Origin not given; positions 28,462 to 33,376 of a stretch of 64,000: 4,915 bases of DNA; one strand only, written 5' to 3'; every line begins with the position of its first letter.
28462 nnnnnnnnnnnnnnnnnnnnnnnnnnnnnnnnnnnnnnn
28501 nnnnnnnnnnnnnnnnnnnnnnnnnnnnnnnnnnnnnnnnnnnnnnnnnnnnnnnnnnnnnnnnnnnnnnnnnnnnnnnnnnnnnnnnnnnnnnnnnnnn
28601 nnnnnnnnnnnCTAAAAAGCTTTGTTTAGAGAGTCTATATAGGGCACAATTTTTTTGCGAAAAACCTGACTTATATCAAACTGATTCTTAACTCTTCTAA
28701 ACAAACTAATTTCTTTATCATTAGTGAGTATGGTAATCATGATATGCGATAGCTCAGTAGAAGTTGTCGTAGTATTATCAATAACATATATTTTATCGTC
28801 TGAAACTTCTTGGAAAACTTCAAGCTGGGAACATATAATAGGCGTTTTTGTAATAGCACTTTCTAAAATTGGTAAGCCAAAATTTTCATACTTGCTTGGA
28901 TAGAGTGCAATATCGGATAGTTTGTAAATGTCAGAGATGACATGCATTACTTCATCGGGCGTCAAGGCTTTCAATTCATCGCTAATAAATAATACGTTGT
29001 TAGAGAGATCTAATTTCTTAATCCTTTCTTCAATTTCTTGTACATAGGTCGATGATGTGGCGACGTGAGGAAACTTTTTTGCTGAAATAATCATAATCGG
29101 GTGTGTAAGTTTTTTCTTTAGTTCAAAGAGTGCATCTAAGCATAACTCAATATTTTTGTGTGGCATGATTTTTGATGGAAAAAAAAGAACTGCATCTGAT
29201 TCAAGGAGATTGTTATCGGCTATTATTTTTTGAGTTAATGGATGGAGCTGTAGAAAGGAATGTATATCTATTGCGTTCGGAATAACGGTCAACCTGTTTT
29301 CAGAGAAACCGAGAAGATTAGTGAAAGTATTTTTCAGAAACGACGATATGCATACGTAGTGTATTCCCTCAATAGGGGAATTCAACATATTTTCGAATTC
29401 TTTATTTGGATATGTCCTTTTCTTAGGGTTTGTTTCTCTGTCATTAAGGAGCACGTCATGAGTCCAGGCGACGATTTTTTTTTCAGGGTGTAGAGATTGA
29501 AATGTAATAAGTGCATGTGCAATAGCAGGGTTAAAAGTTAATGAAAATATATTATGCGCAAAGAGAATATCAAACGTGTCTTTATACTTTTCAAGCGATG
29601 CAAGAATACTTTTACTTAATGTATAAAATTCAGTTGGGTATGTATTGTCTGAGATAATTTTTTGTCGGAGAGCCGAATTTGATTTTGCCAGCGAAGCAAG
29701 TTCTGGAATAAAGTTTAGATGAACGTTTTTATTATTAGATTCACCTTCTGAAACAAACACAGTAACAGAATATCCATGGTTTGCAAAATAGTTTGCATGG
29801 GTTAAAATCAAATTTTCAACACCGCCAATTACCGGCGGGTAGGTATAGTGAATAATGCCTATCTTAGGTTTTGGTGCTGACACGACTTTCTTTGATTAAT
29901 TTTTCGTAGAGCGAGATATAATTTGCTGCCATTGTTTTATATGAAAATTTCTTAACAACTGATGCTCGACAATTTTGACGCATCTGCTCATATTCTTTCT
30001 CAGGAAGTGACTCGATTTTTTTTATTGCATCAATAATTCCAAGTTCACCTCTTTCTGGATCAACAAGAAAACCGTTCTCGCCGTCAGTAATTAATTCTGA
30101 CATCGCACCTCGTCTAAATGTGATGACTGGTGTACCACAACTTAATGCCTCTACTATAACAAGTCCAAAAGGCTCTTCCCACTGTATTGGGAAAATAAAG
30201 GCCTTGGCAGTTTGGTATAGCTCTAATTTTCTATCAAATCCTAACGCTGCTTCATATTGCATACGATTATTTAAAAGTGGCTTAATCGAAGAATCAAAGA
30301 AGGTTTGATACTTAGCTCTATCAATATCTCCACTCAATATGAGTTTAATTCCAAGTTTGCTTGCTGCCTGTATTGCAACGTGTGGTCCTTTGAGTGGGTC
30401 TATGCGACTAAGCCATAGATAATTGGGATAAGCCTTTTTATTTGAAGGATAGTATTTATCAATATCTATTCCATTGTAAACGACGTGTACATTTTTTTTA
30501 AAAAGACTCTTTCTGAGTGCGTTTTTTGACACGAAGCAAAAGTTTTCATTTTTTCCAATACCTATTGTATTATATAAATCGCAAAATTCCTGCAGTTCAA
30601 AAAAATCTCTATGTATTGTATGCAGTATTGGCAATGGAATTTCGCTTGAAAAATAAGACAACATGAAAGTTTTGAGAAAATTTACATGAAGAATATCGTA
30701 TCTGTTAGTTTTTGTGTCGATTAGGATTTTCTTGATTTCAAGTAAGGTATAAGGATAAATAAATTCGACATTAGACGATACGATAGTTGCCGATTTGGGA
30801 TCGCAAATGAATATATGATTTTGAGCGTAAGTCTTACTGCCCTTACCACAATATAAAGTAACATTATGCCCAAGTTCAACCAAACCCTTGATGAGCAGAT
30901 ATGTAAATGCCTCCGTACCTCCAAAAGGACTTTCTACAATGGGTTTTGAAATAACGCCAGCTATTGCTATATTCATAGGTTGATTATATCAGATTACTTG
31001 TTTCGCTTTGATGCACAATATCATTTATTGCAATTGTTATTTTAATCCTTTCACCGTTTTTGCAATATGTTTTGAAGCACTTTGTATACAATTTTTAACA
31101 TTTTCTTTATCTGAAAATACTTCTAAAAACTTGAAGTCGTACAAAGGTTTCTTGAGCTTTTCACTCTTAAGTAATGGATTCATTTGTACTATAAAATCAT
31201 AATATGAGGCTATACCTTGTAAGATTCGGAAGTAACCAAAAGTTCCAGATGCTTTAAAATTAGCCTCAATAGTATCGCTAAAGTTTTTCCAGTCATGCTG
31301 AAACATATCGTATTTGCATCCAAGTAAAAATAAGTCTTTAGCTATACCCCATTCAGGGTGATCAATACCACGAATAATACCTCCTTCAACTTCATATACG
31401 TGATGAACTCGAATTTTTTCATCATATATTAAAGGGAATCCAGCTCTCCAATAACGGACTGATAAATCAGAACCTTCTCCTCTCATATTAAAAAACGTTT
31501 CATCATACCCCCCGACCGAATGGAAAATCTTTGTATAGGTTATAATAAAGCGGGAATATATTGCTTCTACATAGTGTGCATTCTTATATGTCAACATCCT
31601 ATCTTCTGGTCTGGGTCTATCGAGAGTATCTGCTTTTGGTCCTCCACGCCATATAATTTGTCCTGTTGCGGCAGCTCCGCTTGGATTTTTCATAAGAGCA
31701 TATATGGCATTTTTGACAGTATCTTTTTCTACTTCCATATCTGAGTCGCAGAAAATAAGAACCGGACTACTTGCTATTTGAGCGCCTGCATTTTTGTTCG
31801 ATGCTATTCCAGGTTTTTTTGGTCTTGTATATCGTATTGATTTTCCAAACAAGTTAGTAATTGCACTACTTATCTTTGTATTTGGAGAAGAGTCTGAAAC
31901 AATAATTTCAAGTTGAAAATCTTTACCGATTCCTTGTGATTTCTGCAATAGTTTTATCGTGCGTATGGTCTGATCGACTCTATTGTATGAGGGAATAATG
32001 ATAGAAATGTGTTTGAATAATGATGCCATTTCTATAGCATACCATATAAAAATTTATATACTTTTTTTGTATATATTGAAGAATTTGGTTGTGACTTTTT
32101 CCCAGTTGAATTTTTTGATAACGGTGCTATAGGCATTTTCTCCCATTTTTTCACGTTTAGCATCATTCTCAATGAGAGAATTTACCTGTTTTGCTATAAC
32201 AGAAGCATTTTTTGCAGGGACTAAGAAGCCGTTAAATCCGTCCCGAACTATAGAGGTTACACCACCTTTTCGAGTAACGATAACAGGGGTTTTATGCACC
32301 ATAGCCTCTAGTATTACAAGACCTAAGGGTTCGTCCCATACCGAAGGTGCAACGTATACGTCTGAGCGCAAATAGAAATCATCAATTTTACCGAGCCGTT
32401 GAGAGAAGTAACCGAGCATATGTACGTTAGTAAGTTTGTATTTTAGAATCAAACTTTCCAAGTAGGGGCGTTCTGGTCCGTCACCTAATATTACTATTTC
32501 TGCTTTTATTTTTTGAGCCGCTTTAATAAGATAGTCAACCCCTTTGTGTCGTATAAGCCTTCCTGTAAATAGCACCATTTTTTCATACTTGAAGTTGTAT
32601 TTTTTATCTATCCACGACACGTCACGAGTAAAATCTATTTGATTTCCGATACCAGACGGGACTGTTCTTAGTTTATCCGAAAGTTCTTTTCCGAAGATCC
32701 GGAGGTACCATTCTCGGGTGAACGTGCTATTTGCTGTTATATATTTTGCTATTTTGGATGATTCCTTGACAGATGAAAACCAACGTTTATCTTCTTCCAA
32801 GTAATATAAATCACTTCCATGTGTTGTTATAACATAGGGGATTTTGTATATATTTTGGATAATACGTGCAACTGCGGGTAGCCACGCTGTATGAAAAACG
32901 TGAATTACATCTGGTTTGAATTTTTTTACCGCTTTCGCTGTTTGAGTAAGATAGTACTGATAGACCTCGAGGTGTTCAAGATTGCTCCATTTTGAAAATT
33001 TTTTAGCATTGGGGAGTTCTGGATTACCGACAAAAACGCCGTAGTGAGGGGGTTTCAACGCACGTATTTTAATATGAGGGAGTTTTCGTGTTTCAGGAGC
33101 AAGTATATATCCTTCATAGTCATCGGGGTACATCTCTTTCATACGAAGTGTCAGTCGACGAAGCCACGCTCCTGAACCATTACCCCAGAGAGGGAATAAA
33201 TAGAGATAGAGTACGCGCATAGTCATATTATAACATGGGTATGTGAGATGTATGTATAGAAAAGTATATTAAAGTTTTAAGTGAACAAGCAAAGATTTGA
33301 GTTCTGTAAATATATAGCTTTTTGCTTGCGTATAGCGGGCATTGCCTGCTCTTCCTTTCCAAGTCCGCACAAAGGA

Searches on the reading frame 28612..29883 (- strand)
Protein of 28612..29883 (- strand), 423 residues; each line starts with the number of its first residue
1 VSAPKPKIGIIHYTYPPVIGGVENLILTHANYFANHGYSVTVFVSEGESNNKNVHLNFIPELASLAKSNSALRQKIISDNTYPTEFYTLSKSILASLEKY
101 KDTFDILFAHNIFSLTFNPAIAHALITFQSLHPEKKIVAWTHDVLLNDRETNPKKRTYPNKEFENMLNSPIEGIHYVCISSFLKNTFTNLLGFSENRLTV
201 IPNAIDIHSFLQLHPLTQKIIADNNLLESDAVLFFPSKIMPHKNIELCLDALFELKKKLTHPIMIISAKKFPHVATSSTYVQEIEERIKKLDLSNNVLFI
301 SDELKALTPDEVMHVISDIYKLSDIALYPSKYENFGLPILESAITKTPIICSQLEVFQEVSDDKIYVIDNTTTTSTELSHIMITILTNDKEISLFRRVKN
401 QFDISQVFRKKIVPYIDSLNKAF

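Call 81: search_protein_families(library=pfam, proteins=[window:28612-29883:-], max_evalue=0.001)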
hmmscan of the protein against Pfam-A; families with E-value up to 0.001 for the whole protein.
window:28612-29883:- (423 aa): 3 families
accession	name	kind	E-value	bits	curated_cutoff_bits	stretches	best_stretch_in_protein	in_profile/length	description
PF00534.26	Glycos_transf_1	-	1.3e-15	57.8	26.4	1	219-390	4-160/172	Glycosyl transferases group 1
PF13439.12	Glyco_transf_4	-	1.6e-12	48.2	28.5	1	19-207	1-168/170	Glycosyltransferase Family 4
PF13692.12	Glyco_trans_1_4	-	8.4e-09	36.3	27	1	232-369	3-125/142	Glycosyl transferases group 1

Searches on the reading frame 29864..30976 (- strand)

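Call 81: search_protein_families(library=pfam, proteins=[window:29864-30976:-], max_evalue=0.001)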
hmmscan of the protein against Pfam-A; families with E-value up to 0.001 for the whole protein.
window:29864-30976:- (370 aa): 5 families
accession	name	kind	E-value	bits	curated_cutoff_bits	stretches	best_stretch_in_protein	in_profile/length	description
PF00534.26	Glycos_transf_1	-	4.2e-26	92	26.4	1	183-337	15-170/172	Glycosyl transferases group 1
PF13692.12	Glyco_trans_1_4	-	1.1e-18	68.3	27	1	185-320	3-138/142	Glycosyl transferases group 1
PF13439.12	Glyco_transf_4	-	2.2e-15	57.6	28.5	1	18-173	1-169/170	Glycosyltransferase Family 4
PF20706.3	GT4-conflict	-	7.7e-05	22.3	26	0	254-297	279-321/385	Family 4 Glycosyltransferase in conflict systems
PF13524.12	Glyco_trans_1_2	-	8.7e-05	22.9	25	1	238-353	28-142/144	Glycosyl transferase-like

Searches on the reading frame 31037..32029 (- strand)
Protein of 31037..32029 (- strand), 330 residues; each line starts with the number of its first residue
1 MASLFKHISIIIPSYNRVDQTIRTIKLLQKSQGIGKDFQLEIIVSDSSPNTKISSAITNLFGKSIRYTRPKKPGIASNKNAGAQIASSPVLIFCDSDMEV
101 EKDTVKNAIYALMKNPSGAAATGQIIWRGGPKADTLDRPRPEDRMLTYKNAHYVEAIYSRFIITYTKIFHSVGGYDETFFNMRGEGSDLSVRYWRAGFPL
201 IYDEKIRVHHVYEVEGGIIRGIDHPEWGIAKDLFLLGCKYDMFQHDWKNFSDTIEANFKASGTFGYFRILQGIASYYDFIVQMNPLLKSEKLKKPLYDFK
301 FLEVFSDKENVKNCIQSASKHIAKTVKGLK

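Call 81: search_protein_families(library=pfam, proteins=[window:31037-32029:-], max_evalue=0.001)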
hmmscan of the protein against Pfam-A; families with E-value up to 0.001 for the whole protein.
window:31037-32029:- (330 aa): 2 families
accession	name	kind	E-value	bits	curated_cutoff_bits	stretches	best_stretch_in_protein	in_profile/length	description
PF00535.33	Glycos_transf_2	-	1.2e-15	58.2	23.3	1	9-138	1-129/168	Glycosyl transferase family 2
PF10111.15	Glyco_tranf_2_2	-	2.7e-07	30.8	27.3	1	9-107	1-101/276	Glycosyltransferase like family 2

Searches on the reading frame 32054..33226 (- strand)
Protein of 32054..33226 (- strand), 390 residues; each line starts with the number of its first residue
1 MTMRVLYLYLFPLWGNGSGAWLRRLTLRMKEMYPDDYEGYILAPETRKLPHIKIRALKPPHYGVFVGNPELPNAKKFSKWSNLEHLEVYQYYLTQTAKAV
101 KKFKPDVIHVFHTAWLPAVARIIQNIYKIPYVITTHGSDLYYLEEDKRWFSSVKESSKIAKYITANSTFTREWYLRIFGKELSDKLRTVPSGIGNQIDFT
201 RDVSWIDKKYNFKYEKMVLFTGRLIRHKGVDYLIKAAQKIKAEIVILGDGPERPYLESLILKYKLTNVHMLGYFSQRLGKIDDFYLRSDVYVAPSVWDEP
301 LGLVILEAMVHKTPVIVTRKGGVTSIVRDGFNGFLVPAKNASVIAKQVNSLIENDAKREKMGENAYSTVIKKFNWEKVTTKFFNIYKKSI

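Call 81: search_protein_families(library=pfam, proteins=[window:32054-33226:-], max_evalue=0.001)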
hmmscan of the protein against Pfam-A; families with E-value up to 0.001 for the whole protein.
window:32054-33226:- (390 aa): 7 families
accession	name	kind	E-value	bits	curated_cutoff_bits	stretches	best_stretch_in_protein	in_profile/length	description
PF00534.26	Glycos_transf_1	-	4.6e-42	143.9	26.4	1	208-367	7-171/172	Glycosyl transferases group 1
PF13692.12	Glyco_trans_1_4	-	6e-33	114.5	27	1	216-354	2-142/142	Glycosyl transferases group 1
PF13439.12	Glyco_transf_4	-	9.6e-13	48.9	28.5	1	91-193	59-166/170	Glycosyltransferase Family 4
PF13579.12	Glyco_trans_4_4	-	1.6e-09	38.7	29.7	1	93-190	60-156/158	Glycosyl transferase 4-like domain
PF20706.3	GT4-conflict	-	5.8e-08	32.6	26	1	215-353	197-356/385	Family 4 Glycosyltransferase in conflict systems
PF13477.12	Glyco_trans_4_2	-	1.8e-07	31.8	23.4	1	93-152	63-123/139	Glycosyl transferase 4-like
PF13524.12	Glyco_trans_1_2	-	0.00012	22.5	25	1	305-382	67-142/144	Glycosyl transferase-like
